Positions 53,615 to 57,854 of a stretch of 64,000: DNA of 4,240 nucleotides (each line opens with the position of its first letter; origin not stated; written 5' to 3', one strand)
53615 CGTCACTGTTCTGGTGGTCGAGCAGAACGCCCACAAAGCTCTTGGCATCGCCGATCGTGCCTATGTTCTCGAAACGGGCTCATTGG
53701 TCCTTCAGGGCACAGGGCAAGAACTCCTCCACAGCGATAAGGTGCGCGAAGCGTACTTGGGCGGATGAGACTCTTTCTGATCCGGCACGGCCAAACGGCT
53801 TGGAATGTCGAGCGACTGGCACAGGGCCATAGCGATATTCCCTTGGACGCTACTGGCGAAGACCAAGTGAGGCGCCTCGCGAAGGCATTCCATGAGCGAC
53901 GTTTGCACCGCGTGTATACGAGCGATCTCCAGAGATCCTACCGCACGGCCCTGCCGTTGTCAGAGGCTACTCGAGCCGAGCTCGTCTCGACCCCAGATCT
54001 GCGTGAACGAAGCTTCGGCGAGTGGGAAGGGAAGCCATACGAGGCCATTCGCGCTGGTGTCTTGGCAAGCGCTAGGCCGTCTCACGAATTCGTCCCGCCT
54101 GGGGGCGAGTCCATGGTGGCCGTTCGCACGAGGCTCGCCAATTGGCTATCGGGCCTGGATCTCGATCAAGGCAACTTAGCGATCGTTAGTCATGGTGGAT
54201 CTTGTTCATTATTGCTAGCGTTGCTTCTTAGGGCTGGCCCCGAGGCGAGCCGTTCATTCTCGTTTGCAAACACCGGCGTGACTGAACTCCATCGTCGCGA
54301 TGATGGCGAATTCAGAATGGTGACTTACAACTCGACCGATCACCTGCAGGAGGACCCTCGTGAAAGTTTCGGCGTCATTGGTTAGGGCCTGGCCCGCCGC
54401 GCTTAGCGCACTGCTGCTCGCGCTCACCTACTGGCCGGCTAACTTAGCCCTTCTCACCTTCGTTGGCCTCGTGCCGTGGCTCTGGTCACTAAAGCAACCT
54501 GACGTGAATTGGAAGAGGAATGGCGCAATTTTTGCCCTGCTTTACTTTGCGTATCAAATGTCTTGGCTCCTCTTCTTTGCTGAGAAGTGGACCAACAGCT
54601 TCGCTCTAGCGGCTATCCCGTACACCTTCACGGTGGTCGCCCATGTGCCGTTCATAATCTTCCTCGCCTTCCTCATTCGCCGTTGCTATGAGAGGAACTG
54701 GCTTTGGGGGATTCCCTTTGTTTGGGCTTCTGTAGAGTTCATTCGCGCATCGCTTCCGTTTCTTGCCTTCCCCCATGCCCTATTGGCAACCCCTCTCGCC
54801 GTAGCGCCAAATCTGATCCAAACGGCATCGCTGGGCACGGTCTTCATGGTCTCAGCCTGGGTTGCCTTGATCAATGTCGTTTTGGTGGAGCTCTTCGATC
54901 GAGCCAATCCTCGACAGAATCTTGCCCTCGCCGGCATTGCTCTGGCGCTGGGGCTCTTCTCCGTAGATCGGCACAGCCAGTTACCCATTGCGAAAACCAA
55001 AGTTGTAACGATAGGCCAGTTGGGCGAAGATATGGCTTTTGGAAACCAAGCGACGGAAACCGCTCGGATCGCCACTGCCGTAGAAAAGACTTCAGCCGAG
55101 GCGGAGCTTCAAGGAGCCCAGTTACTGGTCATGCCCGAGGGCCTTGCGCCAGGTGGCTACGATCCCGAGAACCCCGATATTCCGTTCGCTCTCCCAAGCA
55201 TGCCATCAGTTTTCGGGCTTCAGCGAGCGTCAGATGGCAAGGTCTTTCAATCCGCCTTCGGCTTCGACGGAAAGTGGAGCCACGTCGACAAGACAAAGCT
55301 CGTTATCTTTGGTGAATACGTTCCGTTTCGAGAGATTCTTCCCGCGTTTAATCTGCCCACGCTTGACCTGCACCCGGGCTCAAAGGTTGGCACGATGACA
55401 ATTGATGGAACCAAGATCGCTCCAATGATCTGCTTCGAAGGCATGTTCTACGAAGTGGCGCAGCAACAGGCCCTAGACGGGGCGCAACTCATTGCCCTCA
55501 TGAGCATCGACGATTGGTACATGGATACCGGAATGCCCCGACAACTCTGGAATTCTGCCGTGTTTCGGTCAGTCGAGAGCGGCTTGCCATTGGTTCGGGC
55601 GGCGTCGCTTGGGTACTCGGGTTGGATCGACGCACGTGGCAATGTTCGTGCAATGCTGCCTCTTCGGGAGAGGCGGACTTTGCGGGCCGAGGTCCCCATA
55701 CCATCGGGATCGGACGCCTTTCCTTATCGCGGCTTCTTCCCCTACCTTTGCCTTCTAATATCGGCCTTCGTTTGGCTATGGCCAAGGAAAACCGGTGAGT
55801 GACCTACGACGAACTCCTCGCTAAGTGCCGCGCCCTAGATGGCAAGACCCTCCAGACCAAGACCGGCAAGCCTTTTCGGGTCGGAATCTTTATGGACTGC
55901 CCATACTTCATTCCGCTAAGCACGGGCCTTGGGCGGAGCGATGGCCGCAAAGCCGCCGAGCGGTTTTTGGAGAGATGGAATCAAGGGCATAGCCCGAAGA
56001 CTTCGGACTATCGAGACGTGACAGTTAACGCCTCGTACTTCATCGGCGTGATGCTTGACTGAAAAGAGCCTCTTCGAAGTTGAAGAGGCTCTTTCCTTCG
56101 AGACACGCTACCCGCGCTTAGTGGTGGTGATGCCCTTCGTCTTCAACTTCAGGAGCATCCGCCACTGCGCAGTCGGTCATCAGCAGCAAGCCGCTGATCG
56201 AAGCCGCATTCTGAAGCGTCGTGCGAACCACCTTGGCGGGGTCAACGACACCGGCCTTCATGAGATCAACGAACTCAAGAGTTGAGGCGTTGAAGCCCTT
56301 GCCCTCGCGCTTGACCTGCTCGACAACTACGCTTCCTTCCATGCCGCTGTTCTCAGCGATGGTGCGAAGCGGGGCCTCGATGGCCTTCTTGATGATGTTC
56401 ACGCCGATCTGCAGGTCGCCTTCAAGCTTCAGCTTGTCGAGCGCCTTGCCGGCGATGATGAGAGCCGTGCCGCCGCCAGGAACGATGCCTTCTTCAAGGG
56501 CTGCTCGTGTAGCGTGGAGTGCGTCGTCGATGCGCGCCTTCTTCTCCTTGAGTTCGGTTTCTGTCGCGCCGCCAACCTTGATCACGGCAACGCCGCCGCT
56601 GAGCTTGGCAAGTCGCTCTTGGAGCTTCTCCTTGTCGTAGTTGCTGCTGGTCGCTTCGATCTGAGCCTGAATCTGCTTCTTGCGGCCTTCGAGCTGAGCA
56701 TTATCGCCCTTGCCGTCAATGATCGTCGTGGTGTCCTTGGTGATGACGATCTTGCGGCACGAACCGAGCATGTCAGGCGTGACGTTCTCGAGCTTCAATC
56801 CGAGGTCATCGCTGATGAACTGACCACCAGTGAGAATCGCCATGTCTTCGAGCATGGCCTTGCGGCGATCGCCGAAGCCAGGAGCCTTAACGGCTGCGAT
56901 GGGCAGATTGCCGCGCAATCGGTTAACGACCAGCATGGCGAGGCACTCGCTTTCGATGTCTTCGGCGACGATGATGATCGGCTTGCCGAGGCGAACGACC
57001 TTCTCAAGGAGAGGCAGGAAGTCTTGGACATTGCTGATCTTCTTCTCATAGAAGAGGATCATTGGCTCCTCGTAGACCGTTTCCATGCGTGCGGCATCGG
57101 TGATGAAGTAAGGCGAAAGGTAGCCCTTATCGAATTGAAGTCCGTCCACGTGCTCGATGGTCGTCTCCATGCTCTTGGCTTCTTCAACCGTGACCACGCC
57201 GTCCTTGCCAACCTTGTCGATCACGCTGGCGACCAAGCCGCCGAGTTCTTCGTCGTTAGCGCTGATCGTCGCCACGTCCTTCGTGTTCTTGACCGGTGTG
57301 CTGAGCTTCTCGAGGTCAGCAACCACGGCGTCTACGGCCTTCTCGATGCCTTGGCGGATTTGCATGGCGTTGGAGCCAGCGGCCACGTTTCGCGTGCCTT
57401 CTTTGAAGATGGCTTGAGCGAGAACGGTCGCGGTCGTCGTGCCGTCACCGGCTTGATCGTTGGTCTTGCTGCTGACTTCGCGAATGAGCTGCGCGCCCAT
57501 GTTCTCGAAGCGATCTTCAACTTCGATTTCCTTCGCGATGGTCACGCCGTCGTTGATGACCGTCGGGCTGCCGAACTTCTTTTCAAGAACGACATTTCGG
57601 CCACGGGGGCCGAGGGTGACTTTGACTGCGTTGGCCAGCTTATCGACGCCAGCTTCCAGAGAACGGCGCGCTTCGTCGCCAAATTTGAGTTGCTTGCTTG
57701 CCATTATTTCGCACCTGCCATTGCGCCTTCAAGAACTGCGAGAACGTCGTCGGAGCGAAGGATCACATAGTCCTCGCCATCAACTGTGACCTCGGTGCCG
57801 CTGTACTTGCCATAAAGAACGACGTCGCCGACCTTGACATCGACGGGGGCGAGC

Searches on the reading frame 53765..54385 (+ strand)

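Call 27: search_protein_families(library=pfam, proteins=[window:53765-54385:+], max_evalue=0.001)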
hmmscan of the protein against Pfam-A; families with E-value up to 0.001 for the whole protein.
window:53765-54385:+ (206 aa): 1 family
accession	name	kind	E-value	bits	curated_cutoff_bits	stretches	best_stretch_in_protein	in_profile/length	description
PF00300.27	His_Phos_1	-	2.9e-50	171.1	21.7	1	3-190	1-193/194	Histidine phosphatase superfamily (branch 1)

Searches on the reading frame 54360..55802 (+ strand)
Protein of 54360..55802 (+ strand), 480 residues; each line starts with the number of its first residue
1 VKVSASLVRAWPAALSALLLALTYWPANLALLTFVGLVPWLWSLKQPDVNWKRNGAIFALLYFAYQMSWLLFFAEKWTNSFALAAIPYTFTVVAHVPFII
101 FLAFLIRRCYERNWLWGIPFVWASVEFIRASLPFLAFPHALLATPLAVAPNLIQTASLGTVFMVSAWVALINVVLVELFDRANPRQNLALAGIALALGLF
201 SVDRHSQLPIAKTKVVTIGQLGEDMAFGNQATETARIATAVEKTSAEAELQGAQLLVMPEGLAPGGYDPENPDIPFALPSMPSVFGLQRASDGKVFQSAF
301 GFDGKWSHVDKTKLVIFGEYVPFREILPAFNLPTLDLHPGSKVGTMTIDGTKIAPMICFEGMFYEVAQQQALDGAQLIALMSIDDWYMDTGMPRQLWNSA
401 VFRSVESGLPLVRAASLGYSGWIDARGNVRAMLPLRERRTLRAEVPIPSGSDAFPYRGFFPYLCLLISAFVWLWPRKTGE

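Call 27: search_protein_families(library=pfam, proteins=[window:54360-55802:+], max_evalue=0.001)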
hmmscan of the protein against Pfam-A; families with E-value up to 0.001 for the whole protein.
window:54360-55802:+ (480 aa): 2 families
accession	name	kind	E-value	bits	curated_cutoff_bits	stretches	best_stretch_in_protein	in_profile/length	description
PF20154.4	LNT_N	-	1.4e-20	74.5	27.1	1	16-173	1-158/159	Apolipoprotein N-acyltransferase N-terminal domain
PF00795.27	CN_hydrolase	-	6e-09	36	23.2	1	333-446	130-247/256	Carbon-nitrogen hydrolase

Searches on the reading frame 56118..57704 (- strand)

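Call 27: search_protein_families(library=pfam, proteins=[window:56118-57704:-], max_evalue=0.001)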
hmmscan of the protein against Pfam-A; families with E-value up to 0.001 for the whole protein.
window:56118-57704:- (528 aa): 1 family
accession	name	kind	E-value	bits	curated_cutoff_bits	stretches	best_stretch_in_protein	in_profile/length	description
PF00118.29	Cpn60_TCP1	-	1.6e-77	261.7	34.3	1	23-516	1-488/490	TCP-1/cpn60 chaperonin family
